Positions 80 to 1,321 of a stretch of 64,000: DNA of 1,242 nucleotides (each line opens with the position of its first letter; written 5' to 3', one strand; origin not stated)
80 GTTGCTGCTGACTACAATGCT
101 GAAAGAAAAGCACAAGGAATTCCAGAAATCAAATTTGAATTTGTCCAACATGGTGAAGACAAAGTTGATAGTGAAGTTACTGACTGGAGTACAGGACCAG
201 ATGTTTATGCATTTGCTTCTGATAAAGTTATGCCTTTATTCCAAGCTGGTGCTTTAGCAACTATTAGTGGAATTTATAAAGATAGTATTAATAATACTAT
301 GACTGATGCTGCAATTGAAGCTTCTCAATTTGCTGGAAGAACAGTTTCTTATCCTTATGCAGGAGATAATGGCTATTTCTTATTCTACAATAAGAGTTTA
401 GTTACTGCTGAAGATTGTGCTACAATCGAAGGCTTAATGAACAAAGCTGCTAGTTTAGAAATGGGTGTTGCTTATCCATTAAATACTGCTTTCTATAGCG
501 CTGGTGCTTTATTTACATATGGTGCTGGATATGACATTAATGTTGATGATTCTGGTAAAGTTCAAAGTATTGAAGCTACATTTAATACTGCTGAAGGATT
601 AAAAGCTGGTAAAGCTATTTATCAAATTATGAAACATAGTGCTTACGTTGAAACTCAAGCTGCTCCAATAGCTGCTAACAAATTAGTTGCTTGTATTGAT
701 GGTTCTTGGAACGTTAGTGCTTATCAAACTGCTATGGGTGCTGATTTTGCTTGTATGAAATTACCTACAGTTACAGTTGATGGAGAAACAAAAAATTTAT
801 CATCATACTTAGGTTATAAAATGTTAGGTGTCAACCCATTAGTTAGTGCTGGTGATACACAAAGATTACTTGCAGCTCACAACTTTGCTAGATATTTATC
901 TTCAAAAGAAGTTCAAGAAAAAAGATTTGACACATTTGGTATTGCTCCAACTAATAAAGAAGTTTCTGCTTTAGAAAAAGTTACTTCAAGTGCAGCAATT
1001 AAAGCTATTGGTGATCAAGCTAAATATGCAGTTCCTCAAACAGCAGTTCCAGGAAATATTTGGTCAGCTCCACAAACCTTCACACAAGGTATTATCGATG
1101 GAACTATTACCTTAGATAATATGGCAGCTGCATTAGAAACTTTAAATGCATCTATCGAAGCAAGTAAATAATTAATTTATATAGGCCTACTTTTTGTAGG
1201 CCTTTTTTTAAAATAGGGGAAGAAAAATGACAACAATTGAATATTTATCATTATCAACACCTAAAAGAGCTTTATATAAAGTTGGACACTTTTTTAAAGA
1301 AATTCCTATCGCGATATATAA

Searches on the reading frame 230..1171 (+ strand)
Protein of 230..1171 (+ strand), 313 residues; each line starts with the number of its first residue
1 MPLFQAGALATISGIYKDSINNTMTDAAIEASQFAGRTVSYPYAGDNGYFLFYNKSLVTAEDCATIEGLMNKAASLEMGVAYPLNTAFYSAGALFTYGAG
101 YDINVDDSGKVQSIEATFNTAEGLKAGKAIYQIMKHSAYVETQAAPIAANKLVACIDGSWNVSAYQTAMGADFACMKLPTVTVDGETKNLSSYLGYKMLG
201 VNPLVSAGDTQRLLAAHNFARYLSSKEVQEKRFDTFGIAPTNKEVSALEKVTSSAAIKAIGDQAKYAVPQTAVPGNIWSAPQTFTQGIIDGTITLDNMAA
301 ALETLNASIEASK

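Call 49: find_encoding_contigs(protein=window:230-1171:+, flank=10000, max_places=1)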
Protein window:230-1171:+ (313 aa): no gene with exactly this product is on record in the collection.
